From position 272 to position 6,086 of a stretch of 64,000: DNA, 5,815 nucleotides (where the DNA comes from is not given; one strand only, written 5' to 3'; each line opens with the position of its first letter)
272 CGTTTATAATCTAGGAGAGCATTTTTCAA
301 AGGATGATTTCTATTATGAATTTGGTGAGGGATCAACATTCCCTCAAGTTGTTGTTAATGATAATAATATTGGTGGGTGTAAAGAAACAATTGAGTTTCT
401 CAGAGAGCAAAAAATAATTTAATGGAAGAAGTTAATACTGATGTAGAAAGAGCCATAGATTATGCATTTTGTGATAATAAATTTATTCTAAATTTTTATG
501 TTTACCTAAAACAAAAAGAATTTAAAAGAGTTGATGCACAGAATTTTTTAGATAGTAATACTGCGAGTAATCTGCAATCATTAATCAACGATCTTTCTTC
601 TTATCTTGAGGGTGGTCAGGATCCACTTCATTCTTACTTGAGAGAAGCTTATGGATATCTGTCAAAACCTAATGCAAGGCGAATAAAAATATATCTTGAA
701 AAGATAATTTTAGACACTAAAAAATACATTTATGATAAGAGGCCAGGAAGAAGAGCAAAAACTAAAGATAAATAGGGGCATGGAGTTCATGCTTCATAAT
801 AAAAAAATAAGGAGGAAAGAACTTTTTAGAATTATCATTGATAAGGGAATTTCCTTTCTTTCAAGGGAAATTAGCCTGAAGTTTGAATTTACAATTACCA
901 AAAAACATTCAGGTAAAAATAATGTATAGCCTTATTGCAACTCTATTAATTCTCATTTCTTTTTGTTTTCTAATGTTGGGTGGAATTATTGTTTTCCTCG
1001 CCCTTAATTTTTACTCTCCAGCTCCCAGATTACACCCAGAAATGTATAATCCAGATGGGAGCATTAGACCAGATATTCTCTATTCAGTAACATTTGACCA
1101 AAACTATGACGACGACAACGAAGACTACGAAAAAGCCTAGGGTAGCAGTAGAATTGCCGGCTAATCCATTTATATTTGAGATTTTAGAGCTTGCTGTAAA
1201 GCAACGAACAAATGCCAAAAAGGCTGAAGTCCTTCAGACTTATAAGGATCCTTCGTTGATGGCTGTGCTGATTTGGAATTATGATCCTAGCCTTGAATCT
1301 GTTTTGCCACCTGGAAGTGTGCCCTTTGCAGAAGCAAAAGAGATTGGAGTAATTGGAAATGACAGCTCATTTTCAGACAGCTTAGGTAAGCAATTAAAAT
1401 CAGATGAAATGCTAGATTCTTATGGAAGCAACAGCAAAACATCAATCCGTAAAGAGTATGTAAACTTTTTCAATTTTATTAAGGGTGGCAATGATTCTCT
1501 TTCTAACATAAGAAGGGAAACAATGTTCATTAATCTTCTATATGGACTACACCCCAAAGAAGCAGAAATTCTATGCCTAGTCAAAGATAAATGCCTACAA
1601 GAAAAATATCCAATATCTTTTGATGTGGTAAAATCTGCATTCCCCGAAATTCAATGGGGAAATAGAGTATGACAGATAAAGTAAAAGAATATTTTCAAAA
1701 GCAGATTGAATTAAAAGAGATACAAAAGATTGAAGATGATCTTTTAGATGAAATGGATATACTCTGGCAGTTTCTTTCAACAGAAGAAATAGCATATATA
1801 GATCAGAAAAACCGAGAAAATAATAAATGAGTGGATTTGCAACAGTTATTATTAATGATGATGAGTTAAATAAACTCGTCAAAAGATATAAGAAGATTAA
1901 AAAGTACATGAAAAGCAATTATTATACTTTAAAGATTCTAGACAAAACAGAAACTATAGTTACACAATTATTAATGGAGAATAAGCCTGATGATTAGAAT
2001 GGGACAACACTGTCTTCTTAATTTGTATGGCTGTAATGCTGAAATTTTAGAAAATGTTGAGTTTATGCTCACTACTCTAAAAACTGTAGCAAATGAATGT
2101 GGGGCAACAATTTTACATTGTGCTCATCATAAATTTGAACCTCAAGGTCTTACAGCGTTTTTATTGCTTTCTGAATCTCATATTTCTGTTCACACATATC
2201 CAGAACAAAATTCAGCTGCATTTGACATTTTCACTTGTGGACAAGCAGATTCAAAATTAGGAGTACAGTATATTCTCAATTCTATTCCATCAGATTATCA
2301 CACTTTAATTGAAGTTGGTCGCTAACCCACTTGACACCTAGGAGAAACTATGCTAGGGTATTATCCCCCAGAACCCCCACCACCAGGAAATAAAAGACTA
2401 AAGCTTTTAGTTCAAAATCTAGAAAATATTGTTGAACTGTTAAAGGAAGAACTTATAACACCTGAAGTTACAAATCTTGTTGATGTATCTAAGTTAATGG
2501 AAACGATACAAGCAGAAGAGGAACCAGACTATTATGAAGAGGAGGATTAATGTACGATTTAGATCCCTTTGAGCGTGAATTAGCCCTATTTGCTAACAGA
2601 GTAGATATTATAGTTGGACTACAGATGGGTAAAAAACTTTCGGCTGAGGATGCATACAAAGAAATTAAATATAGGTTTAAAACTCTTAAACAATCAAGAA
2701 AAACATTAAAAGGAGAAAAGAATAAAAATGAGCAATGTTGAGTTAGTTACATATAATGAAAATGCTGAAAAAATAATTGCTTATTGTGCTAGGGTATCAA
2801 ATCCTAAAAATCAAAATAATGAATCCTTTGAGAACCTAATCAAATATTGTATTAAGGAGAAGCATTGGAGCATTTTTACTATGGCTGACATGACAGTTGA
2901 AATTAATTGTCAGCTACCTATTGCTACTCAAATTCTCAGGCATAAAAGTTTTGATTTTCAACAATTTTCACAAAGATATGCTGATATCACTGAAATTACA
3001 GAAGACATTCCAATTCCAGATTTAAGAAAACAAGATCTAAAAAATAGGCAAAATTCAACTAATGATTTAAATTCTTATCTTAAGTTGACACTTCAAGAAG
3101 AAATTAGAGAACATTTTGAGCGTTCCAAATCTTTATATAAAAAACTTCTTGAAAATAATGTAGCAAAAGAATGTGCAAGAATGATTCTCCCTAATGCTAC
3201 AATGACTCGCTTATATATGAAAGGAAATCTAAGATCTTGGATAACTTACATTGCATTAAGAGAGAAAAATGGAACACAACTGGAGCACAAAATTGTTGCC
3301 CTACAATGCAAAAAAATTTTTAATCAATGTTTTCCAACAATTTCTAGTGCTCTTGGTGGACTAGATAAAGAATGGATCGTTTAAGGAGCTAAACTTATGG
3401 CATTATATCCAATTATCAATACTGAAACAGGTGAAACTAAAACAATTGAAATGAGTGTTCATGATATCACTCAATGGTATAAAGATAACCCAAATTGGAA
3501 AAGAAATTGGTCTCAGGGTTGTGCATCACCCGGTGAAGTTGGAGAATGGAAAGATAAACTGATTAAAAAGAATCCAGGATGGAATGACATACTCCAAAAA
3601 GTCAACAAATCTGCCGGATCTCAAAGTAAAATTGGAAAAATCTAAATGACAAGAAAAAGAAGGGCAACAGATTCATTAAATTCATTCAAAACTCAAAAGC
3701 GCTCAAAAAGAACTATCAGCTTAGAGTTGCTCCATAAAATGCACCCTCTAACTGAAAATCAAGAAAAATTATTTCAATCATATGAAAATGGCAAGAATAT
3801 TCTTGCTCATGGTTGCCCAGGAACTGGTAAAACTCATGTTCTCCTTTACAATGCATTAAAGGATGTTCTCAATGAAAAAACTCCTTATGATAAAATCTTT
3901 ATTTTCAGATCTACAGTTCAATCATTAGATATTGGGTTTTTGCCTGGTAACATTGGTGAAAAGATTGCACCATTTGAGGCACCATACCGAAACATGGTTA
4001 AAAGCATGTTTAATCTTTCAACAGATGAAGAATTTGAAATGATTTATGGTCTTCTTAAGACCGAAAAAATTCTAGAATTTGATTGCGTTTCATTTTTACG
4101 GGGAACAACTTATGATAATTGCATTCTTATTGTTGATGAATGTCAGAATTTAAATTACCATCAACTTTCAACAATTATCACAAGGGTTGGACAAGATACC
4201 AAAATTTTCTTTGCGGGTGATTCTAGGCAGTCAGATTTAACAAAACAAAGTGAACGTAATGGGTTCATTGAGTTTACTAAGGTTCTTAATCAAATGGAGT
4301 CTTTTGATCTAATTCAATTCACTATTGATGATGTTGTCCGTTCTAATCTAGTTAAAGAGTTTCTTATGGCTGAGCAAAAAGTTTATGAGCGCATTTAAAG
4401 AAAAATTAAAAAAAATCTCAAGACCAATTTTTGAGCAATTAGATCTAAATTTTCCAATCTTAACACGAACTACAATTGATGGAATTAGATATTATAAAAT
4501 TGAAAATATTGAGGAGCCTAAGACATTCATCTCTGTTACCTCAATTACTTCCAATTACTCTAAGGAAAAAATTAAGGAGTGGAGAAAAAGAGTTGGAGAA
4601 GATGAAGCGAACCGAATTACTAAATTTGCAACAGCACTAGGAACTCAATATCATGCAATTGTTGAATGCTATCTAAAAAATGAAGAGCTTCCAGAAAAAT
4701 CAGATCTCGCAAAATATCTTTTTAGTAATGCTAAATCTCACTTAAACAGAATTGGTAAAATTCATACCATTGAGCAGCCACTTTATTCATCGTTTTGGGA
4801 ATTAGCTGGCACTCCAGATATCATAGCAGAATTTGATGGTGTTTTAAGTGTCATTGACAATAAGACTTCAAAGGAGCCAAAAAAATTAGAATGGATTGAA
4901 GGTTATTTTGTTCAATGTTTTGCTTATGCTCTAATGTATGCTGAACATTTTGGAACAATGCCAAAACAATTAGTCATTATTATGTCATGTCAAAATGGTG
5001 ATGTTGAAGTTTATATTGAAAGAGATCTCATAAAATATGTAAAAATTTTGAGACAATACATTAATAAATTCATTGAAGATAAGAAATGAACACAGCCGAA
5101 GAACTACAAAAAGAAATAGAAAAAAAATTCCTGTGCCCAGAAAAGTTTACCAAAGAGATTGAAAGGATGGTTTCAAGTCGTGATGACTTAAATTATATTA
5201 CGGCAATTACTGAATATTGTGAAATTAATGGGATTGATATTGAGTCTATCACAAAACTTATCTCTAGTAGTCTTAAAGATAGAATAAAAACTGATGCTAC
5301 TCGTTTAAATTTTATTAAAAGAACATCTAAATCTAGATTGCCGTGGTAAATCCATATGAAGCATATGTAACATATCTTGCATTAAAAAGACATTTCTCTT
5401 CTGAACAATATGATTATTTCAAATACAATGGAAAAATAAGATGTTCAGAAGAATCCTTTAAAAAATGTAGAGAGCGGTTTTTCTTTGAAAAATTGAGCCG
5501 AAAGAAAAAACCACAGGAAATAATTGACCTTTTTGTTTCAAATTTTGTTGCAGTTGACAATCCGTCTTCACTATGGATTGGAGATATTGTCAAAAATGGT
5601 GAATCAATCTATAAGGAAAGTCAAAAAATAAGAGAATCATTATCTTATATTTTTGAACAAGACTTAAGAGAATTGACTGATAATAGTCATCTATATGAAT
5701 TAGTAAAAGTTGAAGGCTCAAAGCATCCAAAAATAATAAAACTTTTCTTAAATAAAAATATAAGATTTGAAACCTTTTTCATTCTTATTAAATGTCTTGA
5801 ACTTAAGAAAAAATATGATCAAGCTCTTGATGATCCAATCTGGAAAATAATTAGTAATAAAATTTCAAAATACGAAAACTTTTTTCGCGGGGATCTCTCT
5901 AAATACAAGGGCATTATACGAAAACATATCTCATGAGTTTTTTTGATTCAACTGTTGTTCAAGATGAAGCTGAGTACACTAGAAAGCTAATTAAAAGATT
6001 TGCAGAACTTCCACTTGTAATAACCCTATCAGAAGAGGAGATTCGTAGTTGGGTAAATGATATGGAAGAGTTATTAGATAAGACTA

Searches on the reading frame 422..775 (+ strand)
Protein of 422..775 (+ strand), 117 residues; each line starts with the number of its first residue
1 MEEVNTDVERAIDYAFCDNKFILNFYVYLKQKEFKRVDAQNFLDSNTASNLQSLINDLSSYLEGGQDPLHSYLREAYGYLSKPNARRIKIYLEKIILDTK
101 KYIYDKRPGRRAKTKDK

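Call 70: find_encoding_contigs(protein=window:422-775:+, flank=10000, max_places=1)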
Protein window:422-775:+ (117 aa): 15 contigs read that carry it; 1 place shown.
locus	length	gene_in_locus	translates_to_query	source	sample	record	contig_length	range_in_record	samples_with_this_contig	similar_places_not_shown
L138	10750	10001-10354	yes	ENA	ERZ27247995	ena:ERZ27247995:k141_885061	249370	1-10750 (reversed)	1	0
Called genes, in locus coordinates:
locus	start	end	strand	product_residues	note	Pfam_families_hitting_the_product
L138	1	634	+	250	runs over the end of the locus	PF01755:Glyco_transf_25 (faint)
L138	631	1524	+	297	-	PF01073:3Beta_HSD, PF01370:Epimerase, PF02719:Polysacc_synt_2, PF04321:RmlD_sub_bind, PF05368:NmrA, PF13460:NAD_binding_10, PF16363:GDP_Man_Dehyd, PF07993:NAD_binding_4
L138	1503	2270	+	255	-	-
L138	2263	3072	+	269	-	PF01755:Glyco_transf_25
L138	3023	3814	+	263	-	-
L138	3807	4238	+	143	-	-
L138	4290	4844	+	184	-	-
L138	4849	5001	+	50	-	-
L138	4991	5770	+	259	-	PF00149:Metallophos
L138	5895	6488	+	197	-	-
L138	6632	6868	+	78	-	-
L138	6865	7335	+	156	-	-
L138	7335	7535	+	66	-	-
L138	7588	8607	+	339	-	PF00004:AAA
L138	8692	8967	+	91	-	-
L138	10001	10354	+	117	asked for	-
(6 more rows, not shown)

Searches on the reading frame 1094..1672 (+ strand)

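Call 38: search_protein_families(library=pfam, proteins=[window:1094-1672:+], max_evalue=0.001)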
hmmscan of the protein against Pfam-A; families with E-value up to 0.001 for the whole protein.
window:1094-1672:+ (192 aa): 1 family
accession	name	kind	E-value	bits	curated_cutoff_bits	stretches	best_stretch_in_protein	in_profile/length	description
PF20025.4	DUF6433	-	5.8e-35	120.2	38.9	2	113-169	58-114/115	Family of unknown function (DUF6433)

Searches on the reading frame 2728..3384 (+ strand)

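Call 38: search_protein_families(library=pfam, proteins=[window:2728-3384:+], max_evalue=0.001)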
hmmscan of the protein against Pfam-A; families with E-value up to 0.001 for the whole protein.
window:2728-3384:+ (218 aa): 1 family
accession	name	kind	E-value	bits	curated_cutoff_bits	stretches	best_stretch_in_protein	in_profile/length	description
PF02511.20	Thy1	-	6.6e-45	153.7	24.8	1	5-204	1-191/191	Thymidylate synthase complementing protein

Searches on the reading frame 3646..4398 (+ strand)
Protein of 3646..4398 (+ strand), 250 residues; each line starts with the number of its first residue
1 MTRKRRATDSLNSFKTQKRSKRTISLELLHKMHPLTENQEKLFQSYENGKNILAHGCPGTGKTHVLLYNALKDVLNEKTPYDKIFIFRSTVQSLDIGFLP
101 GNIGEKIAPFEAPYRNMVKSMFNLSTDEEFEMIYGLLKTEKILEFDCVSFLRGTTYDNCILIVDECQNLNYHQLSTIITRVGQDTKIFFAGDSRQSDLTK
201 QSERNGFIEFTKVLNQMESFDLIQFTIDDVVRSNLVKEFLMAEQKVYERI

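Call 38: search_protein_families(library=pfam, proteins=[window:3646-4398:+], max_evalue=0.001)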
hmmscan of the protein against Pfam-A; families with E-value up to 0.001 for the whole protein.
window:3646-4398:+ (250 aa): 7 families
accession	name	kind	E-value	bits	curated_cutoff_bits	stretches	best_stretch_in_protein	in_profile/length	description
PF02562.22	PhoH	-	1e-38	133.4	27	1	32-240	2-201/205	PhoH-like protein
PF13245.12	AAA_19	-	1.3e-08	35.6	25.1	1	152-196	85-129/134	AAA domain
PF00580.27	UvrD-helicase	-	2.7e-07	31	23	0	36-87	2-51/271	UvrD/REP helicase N-terminal domain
PF13604.12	AAA_30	-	3.6e-06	27.3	27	1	35-196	2-128/191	AAA domain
PF00270.35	DEAD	-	3.3e-05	24.1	26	0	36-86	1-50/167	DEAD/DEAH box helicase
PF01443.25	Viral_helicase1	-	7.6e-05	23.1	21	0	149-220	49-121/228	Viral superfamily 1 RNA helicase core domain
PF13401.12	AAA_22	-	0.00024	21.8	27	0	49-191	5-122/130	AAA domain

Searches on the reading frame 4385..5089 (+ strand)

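Call 38: search_protein_families(library=pfam, proteins=[window:4385-5089:+], max_evalue=0.001)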
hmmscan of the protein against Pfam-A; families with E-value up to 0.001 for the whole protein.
window:4385-5089:+ (234 aa): 1 family
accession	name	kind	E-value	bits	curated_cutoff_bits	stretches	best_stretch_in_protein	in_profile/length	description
PF12705.13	PDDEXK_1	-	6.5e-07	30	22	1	136-194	121-178/247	PD-(D/E)XK nuclease superfamily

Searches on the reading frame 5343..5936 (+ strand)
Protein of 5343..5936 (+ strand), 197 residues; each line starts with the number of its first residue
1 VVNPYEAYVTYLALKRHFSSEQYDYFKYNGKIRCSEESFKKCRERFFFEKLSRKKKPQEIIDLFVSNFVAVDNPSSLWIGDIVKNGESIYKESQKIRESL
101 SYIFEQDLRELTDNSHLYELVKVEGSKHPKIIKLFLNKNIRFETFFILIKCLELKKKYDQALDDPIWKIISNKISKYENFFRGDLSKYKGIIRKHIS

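Call 38: search_protein_families(library=pfam, proteins=[window:5343-5936:+], max_evalue=0.001)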
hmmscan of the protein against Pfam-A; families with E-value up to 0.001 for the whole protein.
window:5343-5936:+ (197 aa): 2 families
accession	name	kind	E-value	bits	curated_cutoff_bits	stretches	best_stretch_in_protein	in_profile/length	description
PF08993.15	T4_Gp59_N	-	3.5e-15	56.6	25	1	2-84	1-79/93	T4 gene Gp59 loader of gp41 DNA helicase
PF08994.15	T4_Gp59_C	-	0.00023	22.2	25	1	112-191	15-100/109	T4 gene Gp59 loader of gp41 DNA helicase C-term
